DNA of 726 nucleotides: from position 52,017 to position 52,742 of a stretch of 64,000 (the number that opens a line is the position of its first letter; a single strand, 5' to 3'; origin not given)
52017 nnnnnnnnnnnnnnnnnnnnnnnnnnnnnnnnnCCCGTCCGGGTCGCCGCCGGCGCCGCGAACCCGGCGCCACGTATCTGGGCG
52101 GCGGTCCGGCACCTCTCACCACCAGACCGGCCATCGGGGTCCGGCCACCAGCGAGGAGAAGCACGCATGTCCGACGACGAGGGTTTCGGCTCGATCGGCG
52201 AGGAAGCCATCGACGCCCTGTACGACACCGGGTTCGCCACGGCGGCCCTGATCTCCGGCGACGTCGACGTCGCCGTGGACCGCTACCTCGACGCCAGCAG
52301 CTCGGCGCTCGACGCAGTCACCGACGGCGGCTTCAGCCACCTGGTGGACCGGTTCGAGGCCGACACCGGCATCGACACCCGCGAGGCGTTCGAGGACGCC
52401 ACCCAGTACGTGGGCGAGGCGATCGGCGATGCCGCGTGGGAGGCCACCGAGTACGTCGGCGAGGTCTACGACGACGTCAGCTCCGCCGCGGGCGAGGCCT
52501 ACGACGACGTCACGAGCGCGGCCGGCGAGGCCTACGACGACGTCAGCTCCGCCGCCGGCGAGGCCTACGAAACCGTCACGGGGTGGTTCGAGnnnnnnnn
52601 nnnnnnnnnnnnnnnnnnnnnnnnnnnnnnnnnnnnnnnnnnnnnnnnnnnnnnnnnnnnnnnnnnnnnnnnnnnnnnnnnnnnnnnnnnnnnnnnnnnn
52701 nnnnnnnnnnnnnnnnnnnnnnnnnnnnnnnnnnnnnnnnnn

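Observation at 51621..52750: Tandem pair of orphan, extremely acidic 142-aa paralogues plus a coupled 52-aa ORF immediately upstream of the sheath gene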

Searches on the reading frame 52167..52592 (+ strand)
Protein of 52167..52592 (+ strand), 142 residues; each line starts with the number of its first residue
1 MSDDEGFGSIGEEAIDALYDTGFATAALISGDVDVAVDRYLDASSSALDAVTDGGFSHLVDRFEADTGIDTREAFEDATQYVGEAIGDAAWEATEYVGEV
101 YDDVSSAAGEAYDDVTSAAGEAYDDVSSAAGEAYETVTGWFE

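Call 4: search_protein_families(library=pfam, proteins=[window:52167-52592:+], max_evalue=1)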
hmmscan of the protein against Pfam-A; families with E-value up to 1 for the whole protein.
window:52167-52592:+ (142 aa): 5 families
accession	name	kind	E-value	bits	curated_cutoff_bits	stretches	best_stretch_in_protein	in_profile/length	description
PF11098.13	Chlorosome_CsmC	-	0.0063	17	26.3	1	96-141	91-132/139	Chlorosome envelope protein C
PF23854.1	DUF7217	-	0.058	13.5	29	1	29-108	120-193/238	Domain of unknown function (DUF7217)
PF09361.15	Phasin_2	-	0.35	11.5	24.9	0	93-137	53-96/100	Phasin protein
PF06791.18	TMP_2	-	0.35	11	30.2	0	58-134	120-193/208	Prophage tail length tape measure protein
PF12591.13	DUF3762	-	0.66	10.7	27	0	95-109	48-62/80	Protein of unknown function (DUF3762)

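Call 22: find_related_loci(query=A2, collection=genome_contigs, flank=10000)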
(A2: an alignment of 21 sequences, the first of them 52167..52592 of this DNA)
Query A2 (142 aa) in genome_contigs; peptide patterns used: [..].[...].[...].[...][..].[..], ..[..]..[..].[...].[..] (x = any residue, [..] = any of these).
206 stretches matched a pattern; 4 encode a relative of the query (tblastn E <= 1e-3); 4 distinct loci.
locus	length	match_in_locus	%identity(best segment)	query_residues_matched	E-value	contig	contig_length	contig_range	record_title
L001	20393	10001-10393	89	1-142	5e-73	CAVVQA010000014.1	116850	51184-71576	MAG: uncultured Actinomycetota bacterium isolate MFD02581.bin.2.40 genome assembly, contig: contig_91948, whole genome s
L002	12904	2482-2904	85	1-142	4e-71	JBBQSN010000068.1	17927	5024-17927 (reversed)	MAG: Actinomycetales bacterium isolate Co_metawrap_1752 Cmw_1752_k141_7313698_length_17927_cov_9.0000, whole genome shot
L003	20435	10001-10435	65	4-141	6e-52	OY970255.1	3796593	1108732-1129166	MAG: uncultured Actinomycetota bacterium isolate MFD01275.bin.2.2 genome assembly, chromosome: 1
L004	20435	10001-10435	61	1-138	1e-48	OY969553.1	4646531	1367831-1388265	MAG: uncultured Actinomycetota bacterium isolate MFD04212.bin.1.1 genome assembly, chromosome: 1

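Call 27: search_protein_families(library=phrogs, proteins=[window:52167-52592:+], max_evalue=1)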
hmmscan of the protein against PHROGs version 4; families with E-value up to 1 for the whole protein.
window:52167-52592:+ (142 aa): 6 families
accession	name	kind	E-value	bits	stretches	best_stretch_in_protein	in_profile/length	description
phrog_16297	-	tail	0.00041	19.8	1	85-141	609-666/777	tail length tape measure protein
phrog_1535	-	tail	0.009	15.2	1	49-141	917-991/1152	tail length tape measure protein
phrog_3336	-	tail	0.096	12.2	1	71-137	372-443/1051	tail length tape measure protein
phrog_167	-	tail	0.12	10.9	1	73-141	840-919/1555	tail length tape measure protein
phrog_35997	-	unknown function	0.13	11.3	1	76-119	378-421/924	-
phrog_37949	-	unknown function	0.29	12.5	0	25-65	44-85/95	-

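Call 28: search_protein_families(library=pfam, alignment_id=A2, max_evalue=1)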
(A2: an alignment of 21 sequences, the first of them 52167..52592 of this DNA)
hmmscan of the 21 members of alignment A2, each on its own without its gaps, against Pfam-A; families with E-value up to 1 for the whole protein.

A. member 1, window:52167-52592:+ (142 aa): 5 families
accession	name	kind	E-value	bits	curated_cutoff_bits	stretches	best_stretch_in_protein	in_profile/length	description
PF11098.13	Chlorosome_CsmC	-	0.0063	17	26.3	1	96-141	91-132/139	Chlorosome envelope protein C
PF23854.1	DUF7217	-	0.058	13.5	29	1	29-108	120-193/238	Domain of unknown function (DUF7217)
PF09361.15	Phasin_2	-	0.35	11.5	24.9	0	93-137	53-96/100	Phasin protein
PF06791.18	TMP_2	-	0.35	11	30.2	0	58-134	120-193/208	Prophage tail length tape measure protein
PF12591.13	DUF3762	-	0.66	10.7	27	0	95-109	48-62/80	Protein of unknown function (DUF3762)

B. families by the number of members that match (of 21 scanned): 29 families (the first 25 are shown)
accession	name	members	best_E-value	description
PF09361.15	Phasin_2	9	1.2e-05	Phasin protein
PF11098.13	Chlorosome_CsmC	7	0.0063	Chlorosome envelope protein C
PF12732.12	YtxH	6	0.00012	YtxH-like protein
PF11836.14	Phage_TAC_11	6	0.0051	Phage tail tube protein, GTA-gp10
PF14013.11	MT0933_antitox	6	0.0072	MT0933-like antitoxin protein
PF20117.4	DUF6507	5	0.043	Family of unknown function (DUF6507)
PF23854.1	DUF7217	4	0.0066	Domain of unknown function (DUF7217)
PF05802.16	SctB2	3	0.008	SPI-2 type 3 secretion system translocon protein SctB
PF09718.15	Tape_meas_lam_C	3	0.02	Lambda phage tail tape-measure protein (Tape_meas_lam_C)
PF23706.1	Rv1893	2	0.015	Rv1893-like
PF02987.21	LEA_4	1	0.0027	Late embryogenesis abundant protein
PF11727.13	ISG65-75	1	0.0076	Invariant surface glycoprotein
PF15984.10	Collagen_mid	1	0.008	Bacterial collagen, middle region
PF19493.4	Trypco1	1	0.0084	Trypsin-co-occurring domain 1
PF09136.16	Glucodextran_B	1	0.0098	Glucodextranase, domain B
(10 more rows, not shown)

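Call 32: search_protein_representatives(alignment_id=A2)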
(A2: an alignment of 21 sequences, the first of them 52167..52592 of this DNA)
Query: 21 sequences, 142 profile positions. Proteins with E-value up to 0.001 (for the whole library): 423; up to 1e-10: 36; up to 1e-30: 2. The best 150 are listed.
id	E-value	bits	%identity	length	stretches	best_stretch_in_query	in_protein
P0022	4.0e-58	212.1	-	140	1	1-142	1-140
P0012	8.4e-44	165.6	-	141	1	1-142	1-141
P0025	2.5e-28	115.5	-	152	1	49-142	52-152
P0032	3.7e-28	114.9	-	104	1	1-99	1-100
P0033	2.8e-26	108.8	-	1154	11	79-129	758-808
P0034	9.0e-24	100.7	-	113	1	1-110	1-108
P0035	9.2e-21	91.0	-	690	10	95-139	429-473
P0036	1.7e-18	83.6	-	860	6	96-138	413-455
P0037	1.1e-17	81.0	-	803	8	72-141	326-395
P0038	1.3e-17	80.7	-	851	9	76-140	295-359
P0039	5.9e-17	78.6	-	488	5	94-139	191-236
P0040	2.5e-16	76.6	-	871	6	80-138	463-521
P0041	3.7e-15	72.8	-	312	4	68-141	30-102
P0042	5.1e-15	72.3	-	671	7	90-137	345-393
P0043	8.5e-15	71.6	-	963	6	94-139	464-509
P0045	4.4e-14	69.3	-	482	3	87-134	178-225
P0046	1.3e-13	67.8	-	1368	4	58-140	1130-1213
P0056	1.1e-11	61.6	-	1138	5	6-135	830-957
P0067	3.3e-10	56.7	-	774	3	52-141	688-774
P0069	5.5e-10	56.0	-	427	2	80-140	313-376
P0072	7.5e-10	55.6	-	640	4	71-138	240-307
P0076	1.2e-09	54.9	-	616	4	14-133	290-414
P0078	1.6e-09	54.6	-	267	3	93-140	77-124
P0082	3.1e-09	53.6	-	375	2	34-139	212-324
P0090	1.3e-08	51.5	-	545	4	97-138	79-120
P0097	2.3e-08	50.8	-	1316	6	34-142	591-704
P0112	9.0e-08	48.9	-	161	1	45-139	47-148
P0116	1.3e-07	48.3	-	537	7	90-138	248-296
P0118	1.7e-07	47.9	-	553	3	88-140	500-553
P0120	1.9e-07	47.8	-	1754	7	14-137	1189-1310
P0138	5.9e-07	46.2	-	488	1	35-139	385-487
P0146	1.4e-06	45.0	-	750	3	86-141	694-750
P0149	2.1e-06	44.4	-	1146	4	9-117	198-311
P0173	7.7e-06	42.6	-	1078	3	16-141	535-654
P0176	9.1e-06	42.3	-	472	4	72-138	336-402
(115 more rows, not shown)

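Call 34: search_protein_families(library=pfam, proteins=[P0033, P0035, P0036, P0037, P0038, P0039, P0040, P0041, P0042, P0043], max_evalue=0.001)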
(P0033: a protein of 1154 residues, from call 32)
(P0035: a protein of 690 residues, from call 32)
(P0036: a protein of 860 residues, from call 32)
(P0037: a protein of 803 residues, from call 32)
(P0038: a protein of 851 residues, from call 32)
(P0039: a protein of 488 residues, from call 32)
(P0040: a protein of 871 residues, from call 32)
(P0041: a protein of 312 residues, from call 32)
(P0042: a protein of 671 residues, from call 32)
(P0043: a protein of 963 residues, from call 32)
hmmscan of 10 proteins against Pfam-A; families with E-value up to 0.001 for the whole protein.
P0033 (1154 aa): 2 families
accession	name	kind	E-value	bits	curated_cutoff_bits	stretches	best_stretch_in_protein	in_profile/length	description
PF11098.13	Chlorosome_CsmC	-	4.7e-07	30.4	26.3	0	926-968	85-127/139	Chlorosome envelope protein C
PF21009.2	SBSN_GxHH_rpt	-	0.00039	20.1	31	1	514-661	35-178/384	Suprabasin, GxHH repeat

P0035 (690 aa): 4 families
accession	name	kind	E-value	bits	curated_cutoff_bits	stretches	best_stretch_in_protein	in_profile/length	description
PF12732.12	YtxH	-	2.8e-07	31.3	37.5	0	165-209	25-67/71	YtxH-like protein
PF01442.23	Apolipoprotein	-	4.8e-07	30.1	90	0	399-587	3-187/190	Apolipoprotein A1/A4/E domain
PF09361.15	Phasin_2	-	2.1e-05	25.1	24.9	0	536-630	5-97/100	Phasin protein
PF05597.16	Phasin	-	0.00012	22.5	28.8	0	602-668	28-94/126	Poly(hydroxyalcanoate) granule associated protein (phasin)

P0036 (860 aa): 16 families
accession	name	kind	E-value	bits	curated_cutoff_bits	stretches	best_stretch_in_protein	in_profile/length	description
PF01442.23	Apolipoprotein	-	2.3e-13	50.7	90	2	380-538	8-166/190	Apolipoprotein A1/A4/E domain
PF07464.16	ApoLp-III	-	3e-10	40.9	36.3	0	489-620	13-144/146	Apolipophorin-III precursor (apoLp-III)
PF03036.21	Perilipin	-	1e-09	38.4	33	0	360-424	92-155/403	Perilipin family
PF24564.1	DUF7605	-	1.3e-06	28.8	27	0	369-458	57-145/183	Domain of unknown function (DUF7605)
PF05597.16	Phasin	-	9.2e-06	26.2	28.8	0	569-624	34-89/126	Poly(hydroxyalcanoate) granule associated protein (phasin)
PF04119.17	HSP9_HSP12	-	1.2e-05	26.1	26.3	0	604-634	25-54/59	Heat shock protein 9/12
PF04048.20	Sec8_N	-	1.3e-05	25.6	26.8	0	530-588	33-90/142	Exocyst complex component Sec8 N-terminal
PF01385.25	OrfB_IS605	-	2.3e-05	25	30.5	0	347-399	58-106/120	Probable transposase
PF20572.3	DUF6781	-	4.9e-05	23.7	27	0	407-490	127-210/213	Family of unknown function (DUF6781)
PF04513.17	Baculo_PEP_C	-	6.6e-05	23.4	38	0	515-604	41-130/140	Baculovirus polyhedron envelope protein, PEP, C terminus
PF15884.10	QIL1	-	0.00014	22.8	26.6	0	422-480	10-74/77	MICOS complex subunit MIC13, QIL1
PF20282.3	CTD6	-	0.0002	22.2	26.4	0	443-489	53-98/130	C-terminal domain 6 of the ABC-three component (ABC-3C) systems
PF09602.15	PhaP_Bmeg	-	0.00021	21.7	28.3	0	461-592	5-132/168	Polyhydroxyalkanoic acid inclusion protein (PhaP_Bmeg)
PF05388.16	Carbpep_Y_N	-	0.00042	21.1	25.8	0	365-417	54-105/127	Carboxypeptidase Y pro-peptide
PF02601.20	Exonuc_VII_L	-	0.00044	20.3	35.9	0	80-195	135-249/315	Exonuclease VII, large subunit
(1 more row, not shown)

P0037 (803 aa): 3 families
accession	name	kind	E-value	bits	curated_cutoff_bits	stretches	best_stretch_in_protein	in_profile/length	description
PF01442.23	Apolipoprotein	-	1.9e-10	41.2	90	1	225-358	48-181/190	Apolipoprotein A1/A4/E domain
PF06911.18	Senescence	-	4.6e-08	33.6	24.6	1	212-345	44-161/184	Senescence domain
PF23847.1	DUF7211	-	2e-05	24.3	27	1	12-30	3-21/25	Family of unknown function (DUF7211)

P0038 (851 aa): 3 families
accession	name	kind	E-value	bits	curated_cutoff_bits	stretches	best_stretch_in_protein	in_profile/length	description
PF01442.23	Apolipoprotein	-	2.7e-08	34.2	90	0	315-451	34-174/190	Apolipoprotein A1/A4/E domain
PF23847.1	DUF7211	-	2.3e-05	24.2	27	1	12-30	3-21/25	Family of unknown function (DUF7211)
PF15984.10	Collagen_mid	-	3e-05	24.4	31.1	0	291-446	34-184/198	Bacterial collagen, middle region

P0039 (488 aa): 7 families
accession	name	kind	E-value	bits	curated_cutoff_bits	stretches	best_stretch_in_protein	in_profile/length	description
PF01442.23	Apolipoprotein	-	2.1e-09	37.8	90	1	106-255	35-184/190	Apolipoprotein A1/A4/E domain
PF09361.15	Phasin_2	-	3.8e-07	30.7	24.9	1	151-239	4-90/100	Phasin protein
PF07464.16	ApoLp-III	-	3.4e-06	27.7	36.3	1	100-224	21-144/146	Apolipophorin-III precursor (apoLp-III)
PF20572.3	DUF6781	-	5.6e-06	26.8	27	0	120-204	126-210/213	Family of unknown function (DUF6781)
PF06911.18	Senescence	-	1.4e-05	25.5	24.6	0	89-171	39-132/184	Senescence domain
PF19793.4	DUF6277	-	0.00047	20.8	32.8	0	79-131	6-58/117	Family of unknown function (DUF6277)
PF12732.12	YtxH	-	0.0009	20.1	37.5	0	182-209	48-67/71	YtxH-like protein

P0040 (871 aa): 1 family
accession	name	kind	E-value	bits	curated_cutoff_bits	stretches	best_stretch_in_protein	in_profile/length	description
PF23847.1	DUF7211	-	2.1e-05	24.3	27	1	12-30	3-21/25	Family of unknown function (DUF7211)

P0041 (312 aa): 5 families
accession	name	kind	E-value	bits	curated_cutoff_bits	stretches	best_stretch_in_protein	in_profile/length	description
PF00092.34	VWA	-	9.4e-05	23.1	23.8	0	206-233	5-32/174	von Willebrand factor type A domain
PF14313.11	Soyouz_module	-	0.00012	22.2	22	0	262-283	8-29/58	N-terminal region of Paramyxovirinae phosphoprotein (P)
PF07464.16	ApoLp-III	-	0.00028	21.5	36.3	0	241-291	16-63/146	Apolipophorin-III precursor (apoLp-III)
PF19493.4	Trypco1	-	0.00031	21.7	24.6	0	55-98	31-65/98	Trypsin-co-occurring domain 1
PF12957.13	DUF3846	-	0.0007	20.2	27.5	0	186-219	22-58/103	Domain of unknown function (DUF3846)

P0042 (671 aa): 4 families
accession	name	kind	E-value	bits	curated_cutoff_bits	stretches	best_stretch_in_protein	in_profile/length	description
PF01442.23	Apolipoprotein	-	1.9e-14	54.2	90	2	306-411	83-188/190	Apolipoprotein A1/A4/E domain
PF07912.19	ERp29_N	-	3.1e-11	44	20.7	1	33-148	5-116/126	ERp29, N-terminal domain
PF07749.17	ERp29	-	0.00013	23.2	24.3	1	583-657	21-95/95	Endoplasmic reticulum protein ERp29, C-terminal domain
PF12732.12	YtxH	-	0.00019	22.2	37.5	0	372-415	27-70/71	YtxH-like protein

P0043 (963 aa): 3 families
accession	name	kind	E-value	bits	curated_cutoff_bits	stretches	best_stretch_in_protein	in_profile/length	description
PF09361.15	Phasin_2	-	1.1e-07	32.4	24.9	0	460-540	11-96/100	Phasin protein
PF01442.23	Apolipoprotein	-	2.6e-06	27.7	90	1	435-615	3-179/190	Apolipoprotein A1/A4/E domain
PF14414.12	WHH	-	0.00048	20.2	25.1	1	916-940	7-30/43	A nuclease of the HNH/ENDO VII superfamily with conserved WHH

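Call 35: search_protein_families(library=phrogs, proteins=[P0033, P0035, P0036, P0037, P0038, P0039, P0040, P0041, P0042, P0043], max_evalue=0.00001)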
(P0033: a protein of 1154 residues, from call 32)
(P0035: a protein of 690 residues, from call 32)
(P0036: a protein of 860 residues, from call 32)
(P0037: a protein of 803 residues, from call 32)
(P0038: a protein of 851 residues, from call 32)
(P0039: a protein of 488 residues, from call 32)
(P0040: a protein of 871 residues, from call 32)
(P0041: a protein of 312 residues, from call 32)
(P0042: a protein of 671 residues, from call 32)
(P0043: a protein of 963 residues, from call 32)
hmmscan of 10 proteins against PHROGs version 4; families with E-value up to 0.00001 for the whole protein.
P0033 (1154 aa): 8 families
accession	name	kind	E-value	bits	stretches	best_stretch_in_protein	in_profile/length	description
phrog_58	-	tail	3.6e-27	96.2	3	278-406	829-953/1544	tail length tape measure protein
phrog_1535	-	tail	1.8e-22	80.4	3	377-563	868-1037/1152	tail length tape measure protein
phrog_17020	-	unknown function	3.9e-22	79.9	2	409-529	91-215/353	-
phrog_167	-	tail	5.8e-18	65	2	379-570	795-993/1555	tail length tape measure protein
phrog_305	-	tail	1.9e-15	57.6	1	275-404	579-701/1001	tail length tape measure protein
phrog_32444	-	unknown function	8.7e-12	46.3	1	29-67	4-41/220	-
phrog_4070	-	tail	5.2e-11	42.4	1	256-569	86-383/989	tail length tape measure protein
phrog_7334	-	unknown function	1.8e-09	37.3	0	424-562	8-149/1078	-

P0035 (690 aa): 14 families
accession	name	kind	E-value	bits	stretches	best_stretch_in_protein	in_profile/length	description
phrog_167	-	tail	6.1e-28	98.1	3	110-543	641-987/1555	tail length tape measure protein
phrog_16297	-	tail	7.6e-28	98.3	4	589-672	604-687/777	tail length tape measure protein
phrog_4200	-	tail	3.3e-25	89.7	2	533-660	235-349/732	tail length tape measure protein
phrog_1272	-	tail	6.2e-21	74.9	1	281-667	721-1076/1606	tail length tape measure protein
phrog_1535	-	tail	2e-20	73.6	2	512-665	852-1005/1152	tail length tape measure protein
phrog_4070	-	tail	4.6e-18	65.7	2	386-546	221-381/989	tail length tape measure protein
phrog_305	-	tail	3e-17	63.6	1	108-475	341-650/1001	tail length tape measure protein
phrog_6023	-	unknown function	8.1e-16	58.9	0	390-444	62-116/125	-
phrog_17020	-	unknown function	8.6e-15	55.8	1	522-685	43-212/353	-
phrog_8927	-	tail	2.9e-14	53.1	2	382-484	546-650/1619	tail length tape measure protein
phrog_58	-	tail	3.2e-13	50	0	563-670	805-908/1544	tail length tape measure protein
phrog_32669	-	unknown function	3.9e-11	42.6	0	610-666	791-847/1054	-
phrog_38258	-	unknown function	1.6e-10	41.4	1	527-669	199-341/427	-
phrog_991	-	tail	1e-06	27.6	0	123-587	395-802/1966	tail length tape measure protein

P0036 (860 aa): 18 families
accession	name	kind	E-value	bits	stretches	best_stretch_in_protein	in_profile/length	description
phrog_17020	-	unknown function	5.1e-36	125.6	3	480-624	68-212/353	-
phrog_167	-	tail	2.9e-30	105.8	2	88-528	659-985/1555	tail length tape measure protein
phrog_4070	-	tail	2.5e-23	83.2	2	466-619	219-372/989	tail length tape measure protein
phrog_4200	-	tail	1.6e-19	70.9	2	372-545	383-549/732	tail length tape measure protein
phrog_1272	-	tail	2.5e-17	62.9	1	371-624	784-1072/1606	tail length tape measure protein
phrog_58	-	tail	1.9e-14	54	2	475-623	811-955/1544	tail length tape measure protein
phrog_11489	-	unknown function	4e-14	52.7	2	367-620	882-1142/1717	-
phrog_5493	-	tail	1.2e-12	48.1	0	71-189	803-923/1102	tail length tape measure protein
phrog_1535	-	tail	1.2e-11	44.5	1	367-602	854-1048/1152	tail length tape measure protein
phrog_38258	-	unknown function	2.3e-10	40.9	0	553-619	275-341/427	-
phrog_1204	-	tail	2.8e-10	39.7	0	487-683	387-566/1483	tail protein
phrog_1047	-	tail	9.7e-10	38.1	1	718-856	789-915/1251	tail associated lysin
phrog_6023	-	unknown function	3.8e-09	37.3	0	453-517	43-107/125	-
phrog_16297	-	tail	1.8e-08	34.2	0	529-614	605-691/777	tail length tape measure protein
phrog_26805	-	unknown function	3.8e-08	33.1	1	481-624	374-517/697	-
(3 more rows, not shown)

P0037 (803 aa): 6 families
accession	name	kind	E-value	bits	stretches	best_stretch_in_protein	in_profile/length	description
phrog_58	-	tail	2.2e-16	60.4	1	238-380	820-955/1544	tail length tape measure protein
phrog_1535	-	tail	8.3e-14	51.7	1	235-386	871-1004/1152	tail length tape measure protein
phrog_167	-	tail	1.8e-12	46.9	1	154-413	791-999/1555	tail length tape measure protein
phrog_305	-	tail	3.8e-10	40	1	42-376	319-712/1001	tail length tape measure protein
phrog_17020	-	unknown function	9.5e-07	29.3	0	257-395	69-215/353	-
phrog_7334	-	unknown function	5.5e-06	25.8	0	225-345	34-154/1078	-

P0038 (851 aa): 6 families
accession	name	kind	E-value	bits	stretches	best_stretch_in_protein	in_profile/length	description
phrog_1535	-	tail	7.1e-19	68.5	2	294-414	909-1039/1152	tail length tape measure protein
phrog_305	-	tail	4.1e-13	49.9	1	135-494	399-729/1001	tail length tape measure protein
phrog_167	-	tail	1.2e-10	40.7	1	93-483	640-995/1555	tail length tape measure protein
phrog_58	-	tail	1.3e-09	38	1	106-478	513-953/1544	tail length tape measure protein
phrog_11489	-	unknown function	7e-08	32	1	61-434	599-938/1717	-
phrog_17020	-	unknown function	2e-06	28.3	0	289-381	118-214/353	-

P0039 (488 aa): 18 families
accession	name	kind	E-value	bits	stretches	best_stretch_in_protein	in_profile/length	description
phrog_58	-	tail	2.4e-22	80.2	1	80-292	739-958/1544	tail length tape measure protein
phrog_167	-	tail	4.8e-22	78.6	1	86-297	789-989/1555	tail length tape measure protein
phrog_4200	-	tail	1.7e-17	64.2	1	159-300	386-528/732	tail length tape measure protein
phrog_1272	-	tail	2.7e-15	56.2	1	77-328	838-1087/1606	tail length tape measure protein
phrog_17020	-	unknown function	6.6e-15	56.1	2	89-254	41-205/353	-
phrog_1535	-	tail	1.6e-13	50.8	1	142-297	851-1006/1152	tail length tape measure protein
phrog_4070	-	tail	4.2e-12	46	1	72-292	145-357/989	tail length tape measure protein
phrog_971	-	lysis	4.6e-12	46.4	1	74-305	545-761/1338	endolysin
phrog_5493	-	tail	1.5e-10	41.1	1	79-290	773-982/1102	tail length tape measure protein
phrog_305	-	tail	7e-10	39.2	1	82-290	448-684/1001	tail length tape measure protein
phrog_8927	-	tail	9.5e-10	38.1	1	55-304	548-810/1619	tail length tape measure protein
phrog_4197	-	tail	2.4e-09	36.5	1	112-304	946-1136/1783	tail length tape measure protein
phrog_16297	-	tail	3.4e-09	36.6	1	231-299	604-672/777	tail length tape measure protein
phrog_3336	-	tail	5.5e-09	36.2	1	181-294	367-477/1051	tail length tape measure protein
phrog_991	-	tail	8.1e-09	34.6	1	173-292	678-799/1966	tail length tape measure protein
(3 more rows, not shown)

P0040 (871 aa): 5 families
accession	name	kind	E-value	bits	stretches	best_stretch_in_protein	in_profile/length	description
phrog_1535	-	tail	2e-11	43.8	0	343-633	861-1106/1152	tail length tape measure protein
phrog_167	-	tail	8.9e-11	41.2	1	37-470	664-993/1555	tail length tape measure protein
phrog_305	-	tail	1.5e-09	38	1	43-462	320-661/1001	tail length tape measure protein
phrog_17020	-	unknown function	1.4e-07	32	0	408-530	102-214/353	-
phrog_58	-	tail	2.3e-06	27.3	0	355-764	819-1219/1544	tail length tape measure protein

P0041 (312 aa): 8 families
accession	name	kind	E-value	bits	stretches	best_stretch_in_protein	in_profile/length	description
phrog_305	-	tail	2.1e-18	67.4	1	48-158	558-665/1001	tail length tape measure protein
phrog_58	-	tail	2e-14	54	1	50-304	752-960/1544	tail length tape measure protein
phrog_17020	-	unknown function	1.5e-11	45.1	0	123-237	110-216/353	-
phrog_1272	-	tail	4.2e-10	39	1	51-290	903-1080/1606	tail length tape measure protein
phrog_8462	-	tail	2.2e-09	37.6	0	255-302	331-378/672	tail length tape measure protein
phrog_991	-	tail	2.2e-09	36.4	1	182-306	678-803/1966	tail length tape measure protein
phrog_1535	-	tail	2.4e-09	36.9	1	69-282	859-1038/1152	tail length tape measure protein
phrog_4200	-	tail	6.4e-06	25.9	0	188-308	429-544/732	tail length tape measure protein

P0042 (671 aa): 6 families
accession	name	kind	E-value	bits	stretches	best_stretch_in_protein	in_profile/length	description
phrog_4070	-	tail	4.1e-18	65.9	2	198-348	228-382/989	tail length tape measure protein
phrog_167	-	tail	1.5e-10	40.5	1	183-433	788-988/1555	tail length tape measure protein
phrog_17020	-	unknown function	2.2e-10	41.3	0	254-374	64-188/353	-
phrog_1272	-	tail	8e-10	38.1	1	241-599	891-1137/1606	tail length tape measure protein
phrog_1535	-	tail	1.3e-07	31.2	1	242-423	890-1033/1152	tail length tape measure protein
phrog_32669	-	unknown function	9.1e-07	28.1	0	259-351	789-885/1054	-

P0043 (963 aa): 8 families
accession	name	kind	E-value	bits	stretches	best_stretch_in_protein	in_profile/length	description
phrog_167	-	tail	4.8e-19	68.7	2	119-530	693-982/1555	tail length tape measure protein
phrog_4200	-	tail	1.6e-15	57.7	1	379-513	411-541/732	tail length tape measure protein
phrog_17020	-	unknown function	5.4e-13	49.9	1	430-606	36-207/353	-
phrog_1272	-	tail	5.6e-13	48.5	1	193-776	682-1079/1606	tail length tape measure protein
phrog_4070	-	tail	8.7e-12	45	1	382-543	214-375/989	tail length tape measure protein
phrog_1535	-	tail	1.8e-09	37.4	1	450-671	864-1039/1152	tail length tape measure protein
phrog_16297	-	tail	1e-08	35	0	416-486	604-674/777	tail length tape measure protein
phrog_58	-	tail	4e-06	26.4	0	380-510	806-958/1544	tail length tape measure protein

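Call 45: predict_structure(alignment_id=A2)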
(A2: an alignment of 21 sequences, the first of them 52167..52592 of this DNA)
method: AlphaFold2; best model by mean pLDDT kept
length: 142 residues; sequences in the alignment: 21
mean_pLDDT: 44.1   pTM: 0.27
mean pLDDT of the five models: 44.1, 39.1, 37.8, 35.8, 34.1
residues with pLDDT >= 90: 0; 70-90: 0; 50-70: 21; < 50: 121
segments of 3 or more residues with pLDDT < 50: 1-14, 26-29, 31-37, 39-41, 46-48, 53-60, 65-69, 71-76, 78-127, 129-131, 133-142
pLDDT, mean of each block of 10 residues (from residue 1): 38 49 48 45 49 46 49 47 46 39 35 38 45 43 38
secondary structure, 60 per line:
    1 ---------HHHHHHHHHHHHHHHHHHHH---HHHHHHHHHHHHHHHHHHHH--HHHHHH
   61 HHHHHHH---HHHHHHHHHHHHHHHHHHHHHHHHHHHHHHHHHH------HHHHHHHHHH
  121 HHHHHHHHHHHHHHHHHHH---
elements in order: H10-29 H33-52 H55-67 H71-104 H111-139
